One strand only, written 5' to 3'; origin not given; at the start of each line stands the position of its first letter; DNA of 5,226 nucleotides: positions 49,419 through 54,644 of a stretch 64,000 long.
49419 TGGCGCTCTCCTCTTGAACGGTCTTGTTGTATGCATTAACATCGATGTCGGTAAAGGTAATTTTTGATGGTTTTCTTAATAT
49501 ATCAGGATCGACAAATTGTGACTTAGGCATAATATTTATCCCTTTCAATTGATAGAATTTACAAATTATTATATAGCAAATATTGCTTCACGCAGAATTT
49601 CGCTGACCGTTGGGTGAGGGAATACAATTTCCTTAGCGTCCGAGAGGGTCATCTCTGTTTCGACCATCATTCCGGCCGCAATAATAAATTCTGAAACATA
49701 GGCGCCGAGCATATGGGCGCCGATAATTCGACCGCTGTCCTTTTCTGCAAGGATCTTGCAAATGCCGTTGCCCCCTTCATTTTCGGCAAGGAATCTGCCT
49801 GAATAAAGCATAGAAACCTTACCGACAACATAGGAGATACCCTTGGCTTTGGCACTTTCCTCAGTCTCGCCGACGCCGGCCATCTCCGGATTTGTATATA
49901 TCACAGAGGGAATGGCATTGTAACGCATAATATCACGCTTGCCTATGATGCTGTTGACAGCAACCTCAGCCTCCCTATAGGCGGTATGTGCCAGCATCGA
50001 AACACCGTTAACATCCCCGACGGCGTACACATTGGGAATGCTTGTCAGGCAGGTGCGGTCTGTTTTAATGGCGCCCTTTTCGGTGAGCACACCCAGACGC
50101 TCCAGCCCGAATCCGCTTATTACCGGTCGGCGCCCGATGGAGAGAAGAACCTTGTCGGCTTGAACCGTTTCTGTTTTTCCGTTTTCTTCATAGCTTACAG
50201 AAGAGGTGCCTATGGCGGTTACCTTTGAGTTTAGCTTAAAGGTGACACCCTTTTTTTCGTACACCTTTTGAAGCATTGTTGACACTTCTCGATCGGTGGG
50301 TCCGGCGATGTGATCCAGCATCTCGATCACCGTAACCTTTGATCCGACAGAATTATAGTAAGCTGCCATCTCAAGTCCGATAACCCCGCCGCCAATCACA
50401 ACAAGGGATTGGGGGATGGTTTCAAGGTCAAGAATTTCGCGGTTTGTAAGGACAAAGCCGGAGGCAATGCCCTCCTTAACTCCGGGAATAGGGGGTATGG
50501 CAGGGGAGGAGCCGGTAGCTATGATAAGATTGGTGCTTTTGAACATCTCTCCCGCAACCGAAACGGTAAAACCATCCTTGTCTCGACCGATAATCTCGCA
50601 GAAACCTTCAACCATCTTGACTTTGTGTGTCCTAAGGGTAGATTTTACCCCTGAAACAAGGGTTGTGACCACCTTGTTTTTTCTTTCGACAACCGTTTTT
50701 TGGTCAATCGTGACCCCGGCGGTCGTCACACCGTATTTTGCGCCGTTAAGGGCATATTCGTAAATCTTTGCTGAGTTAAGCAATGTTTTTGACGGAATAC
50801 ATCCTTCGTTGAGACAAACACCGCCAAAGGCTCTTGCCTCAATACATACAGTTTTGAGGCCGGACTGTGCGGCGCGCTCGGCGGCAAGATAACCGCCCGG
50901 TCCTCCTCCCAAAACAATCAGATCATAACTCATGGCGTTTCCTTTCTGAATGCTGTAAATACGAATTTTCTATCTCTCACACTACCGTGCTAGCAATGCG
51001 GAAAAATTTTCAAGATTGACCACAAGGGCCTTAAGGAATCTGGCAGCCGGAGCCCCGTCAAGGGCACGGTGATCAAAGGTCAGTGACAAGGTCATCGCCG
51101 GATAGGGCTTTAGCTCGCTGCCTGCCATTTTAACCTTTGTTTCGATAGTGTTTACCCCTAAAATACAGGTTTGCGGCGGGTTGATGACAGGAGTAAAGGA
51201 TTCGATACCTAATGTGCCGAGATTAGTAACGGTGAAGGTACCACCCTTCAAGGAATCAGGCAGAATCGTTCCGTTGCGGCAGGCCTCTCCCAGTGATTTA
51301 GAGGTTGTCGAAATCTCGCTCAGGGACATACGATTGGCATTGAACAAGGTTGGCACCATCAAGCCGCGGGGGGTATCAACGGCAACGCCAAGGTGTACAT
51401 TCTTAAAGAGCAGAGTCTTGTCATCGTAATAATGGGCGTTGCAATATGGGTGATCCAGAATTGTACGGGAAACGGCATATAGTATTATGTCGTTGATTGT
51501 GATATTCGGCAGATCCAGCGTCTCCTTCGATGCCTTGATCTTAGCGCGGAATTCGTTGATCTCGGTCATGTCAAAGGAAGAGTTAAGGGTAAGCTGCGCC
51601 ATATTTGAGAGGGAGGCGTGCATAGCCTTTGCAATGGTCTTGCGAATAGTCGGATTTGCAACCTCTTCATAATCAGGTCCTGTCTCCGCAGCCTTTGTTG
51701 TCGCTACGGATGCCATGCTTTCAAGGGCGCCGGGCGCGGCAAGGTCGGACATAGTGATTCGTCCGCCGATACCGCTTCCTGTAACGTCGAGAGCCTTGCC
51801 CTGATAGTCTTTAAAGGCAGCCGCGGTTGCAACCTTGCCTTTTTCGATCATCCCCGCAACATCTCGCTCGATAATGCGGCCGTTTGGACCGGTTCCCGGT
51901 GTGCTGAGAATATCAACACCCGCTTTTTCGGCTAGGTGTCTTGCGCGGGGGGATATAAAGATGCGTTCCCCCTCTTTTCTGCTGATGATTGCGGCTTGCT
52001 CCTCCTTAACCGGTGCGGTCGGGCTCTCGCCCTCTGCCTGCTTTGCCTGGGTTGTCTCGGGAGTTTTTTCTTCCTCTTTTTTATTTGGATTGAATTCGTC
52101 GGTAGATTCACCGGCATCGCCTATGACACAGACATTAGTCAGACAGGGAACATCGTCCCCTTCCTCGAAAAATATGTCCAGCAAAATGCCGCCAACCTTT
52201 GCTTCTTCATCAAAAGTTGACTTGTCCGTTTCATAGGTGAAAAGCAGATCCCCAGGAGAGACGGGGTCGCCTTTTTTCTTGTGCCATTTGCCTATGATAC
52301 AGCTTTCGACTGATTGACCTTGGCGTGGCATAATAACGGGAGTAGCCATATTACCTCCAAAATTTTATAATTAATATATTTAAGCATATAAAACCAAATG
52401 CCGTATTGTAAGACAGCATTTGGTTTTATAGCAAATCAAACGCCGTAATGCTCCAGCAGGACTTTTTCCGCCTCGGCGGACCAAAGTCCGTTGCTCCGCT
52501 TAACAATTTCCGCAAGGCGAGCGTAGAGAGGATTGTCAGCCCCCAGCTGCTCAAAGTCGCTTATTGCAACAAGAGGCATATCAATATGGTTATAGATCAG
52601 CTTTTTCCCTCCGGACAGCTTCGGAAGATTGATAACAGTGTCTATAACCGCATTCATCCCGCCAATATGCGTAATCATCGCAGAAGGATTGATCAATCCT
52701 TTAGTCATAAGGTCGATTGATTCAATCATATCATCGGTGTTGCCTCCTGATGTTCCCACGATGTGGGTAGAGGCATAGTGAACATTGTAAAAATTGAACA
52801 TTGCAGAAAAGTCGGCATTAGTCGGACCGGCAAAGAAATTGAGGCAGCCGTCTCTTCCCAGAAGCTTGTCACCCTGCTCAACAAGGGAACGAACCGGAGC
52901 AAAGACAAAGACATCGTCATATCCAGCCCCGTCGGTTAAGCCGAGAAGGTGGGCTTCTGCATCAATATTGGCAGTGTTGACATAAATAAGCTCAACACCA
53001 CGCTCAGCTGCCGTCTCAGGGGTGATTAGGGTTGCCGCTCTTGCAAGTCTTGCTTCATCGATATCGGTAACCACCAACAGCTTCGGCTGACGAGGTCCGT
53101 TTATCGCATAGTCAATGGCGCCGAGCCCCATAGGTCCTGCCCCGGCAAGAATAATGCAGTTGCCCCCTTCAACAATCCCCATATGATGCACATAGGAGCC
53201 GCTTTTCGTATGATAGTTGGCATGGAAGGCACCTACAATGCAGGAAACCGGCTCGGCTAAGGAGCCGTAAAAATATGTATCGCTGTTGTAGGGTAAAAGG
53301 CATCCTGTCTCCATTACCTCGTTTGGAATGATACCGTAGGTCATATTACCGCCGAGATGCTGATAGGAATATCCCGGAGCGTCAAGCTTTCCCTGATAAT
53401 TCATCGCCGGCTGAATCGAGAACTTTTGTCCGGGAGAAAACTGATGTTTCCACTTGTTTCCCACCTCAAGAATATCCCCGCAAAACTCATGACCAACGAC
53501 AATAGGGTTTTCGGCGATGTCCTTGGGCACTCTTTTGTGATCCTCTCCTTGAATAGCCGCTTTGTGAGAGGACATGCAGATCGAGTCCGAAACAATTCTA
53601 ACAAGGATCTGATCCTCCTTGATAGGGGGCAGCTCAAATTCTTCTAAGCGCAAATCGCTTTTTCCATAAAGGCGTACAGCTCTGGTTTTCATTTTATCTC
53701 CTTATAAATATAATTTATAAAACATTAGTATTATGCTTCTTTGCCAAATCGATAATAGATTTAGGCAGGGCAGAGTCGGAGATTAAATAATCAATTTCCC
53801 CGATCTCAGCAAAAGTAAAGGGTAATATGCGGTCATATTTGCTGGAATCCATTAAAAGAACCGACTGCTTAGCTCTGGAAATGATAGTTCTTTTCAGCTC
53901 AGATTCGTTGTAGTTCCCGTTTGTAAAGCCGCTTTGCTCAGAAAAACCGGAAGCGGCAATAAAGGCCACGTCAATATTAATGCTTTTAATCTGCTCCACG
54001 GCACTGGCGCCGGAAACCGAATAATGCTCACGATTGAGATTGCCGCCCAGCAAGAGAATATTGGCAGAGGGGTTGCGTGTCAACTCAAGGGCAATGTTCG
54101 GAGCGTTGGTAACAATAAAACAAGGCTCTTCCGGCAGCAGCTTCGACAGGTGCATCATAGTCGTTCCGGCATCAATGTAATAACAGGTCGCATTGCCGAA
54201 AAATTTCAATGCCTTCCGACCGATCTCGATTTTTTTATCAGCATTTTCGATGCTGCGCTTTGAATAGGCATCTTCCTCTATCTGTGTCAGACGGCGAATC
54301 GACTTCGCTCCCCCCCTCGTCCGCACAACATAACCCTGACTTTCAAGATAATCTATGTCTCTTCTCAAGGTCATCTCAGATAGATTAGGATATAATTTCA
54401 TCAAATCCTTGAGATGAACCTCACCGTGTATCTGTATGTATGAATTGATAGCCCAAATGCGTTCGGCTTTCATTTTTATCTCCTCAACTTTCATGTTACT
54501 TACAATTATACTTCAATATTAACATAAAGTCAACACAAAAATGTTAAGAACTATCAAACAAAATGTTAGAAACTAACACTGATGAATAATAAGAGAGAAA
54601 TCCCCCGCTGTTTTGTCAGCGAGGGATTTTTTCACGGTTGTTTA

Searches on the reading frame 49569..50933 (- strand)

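Call 60: search_protein_families(library=pfam, proteins=[window:49569-50933:-], max_evalue=1e-8)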
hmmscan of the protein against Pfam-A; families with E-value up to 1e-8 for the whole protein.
window:49569-50933:- (454 aa): 5 families
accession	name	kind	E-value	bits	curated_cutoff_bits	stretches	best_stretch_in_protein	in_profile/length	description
PF07992.20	Pyr_redox_2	-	4.7e-73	246.6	26.1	1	3-322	1-291/291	Pyridine nucleotide-disulphide oxidoreductase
PF02852.28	Pyr_redox_dim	-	1.4e-28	99.8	25.3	1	341-450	1-109/110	Pyridine nucleotide-disulphide oxidoreductase, dimerisation domain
PF00070.33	Pyr_redox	-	1.5e-20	73.9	22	1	177-245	2-70/82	Pyridine nucleotide-disulphide oxidoreductase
PF13738.12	Pyr_redox_3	-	1.2e-13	51.4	30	1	6-306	1-305/305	Pyridine nucleotide-disulphide oxidoreductase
PF03486.20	HI0933_like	-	6.3e-09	36.1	50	0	4-34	2-32/244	HI0933-like protein Rossmann domain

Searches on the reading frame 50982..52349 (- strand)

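Call 60: search_protein_families(library=pfam, proteins=[window:50982-52349:-], max_evalue=1e-8)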
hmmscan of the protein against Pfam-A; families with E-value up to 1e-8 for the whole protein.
window:50982-52349:- (455 aa): 3 families
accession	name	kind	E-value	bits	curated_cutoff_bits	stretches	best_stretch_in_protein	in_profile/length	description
PF00198.28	2-oxoacid_dh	-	1.6e-70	237.6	23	1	226-453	3-231/232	2-oxoacid dehydrogenases acyltransferase (catalytic domain)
PF02817.22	E3_binding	-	2.4e-16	60.1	23.7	1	130-164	1-35/36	e3 binding domain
PF00364.28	Biotin_lipoyl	-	5.2e-09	36.3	22.1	1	5-68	3-65/73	Biotin-requiring enzyme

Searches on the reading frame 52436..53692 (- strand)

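Call 61: search_protein_families(library=pfam, proteins=[window:52436-53692:-], max_evalue=1e-8)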
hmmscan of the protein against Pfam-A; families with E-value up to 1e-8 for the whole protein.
window:52436-53692:- (418 aa): 1 family
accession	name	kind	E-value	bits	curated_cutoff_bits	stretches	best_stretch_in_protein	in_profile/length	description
PF00107.32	ADH_zinc_N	-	2.8e-09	37.5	31.8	1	207-330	18-128/129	Zinc-binding dehydrogenase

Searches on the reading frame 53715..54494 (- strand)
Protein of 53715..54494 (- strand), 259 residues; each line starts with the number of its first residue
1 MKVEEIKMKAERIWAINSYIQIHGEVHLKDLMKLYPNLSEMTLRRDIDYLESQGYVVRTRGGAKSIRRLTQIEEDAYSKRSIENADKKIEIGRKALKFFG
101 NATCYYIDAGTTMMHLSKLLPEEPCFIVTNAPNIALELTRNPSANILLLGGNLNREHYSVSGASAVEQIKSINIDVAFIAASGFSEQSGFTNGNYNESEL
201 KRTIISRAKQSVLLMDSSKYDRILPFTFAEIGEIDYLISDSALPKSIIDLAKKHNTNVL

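Call 61: search_protein_families(library=pfam, proteins=[window:53715-54494:-], max_evalue=1e-8)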
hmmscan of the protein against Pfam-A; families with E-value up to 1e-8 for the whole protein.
window:53715-54494:- (259 aa): 2 families
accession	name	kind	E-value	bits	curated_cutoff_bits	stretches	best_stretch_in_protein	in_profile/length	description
PF00455.28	DeoRC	-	1.1e-43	149.4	31.8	1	84-241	2-160/160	DeoR C terminal sensor domain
PF08220.18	HTH_DeoR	-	6.9e-13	48.6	21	1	12-67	1-55/57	DeoR-like helix-turn-helix domain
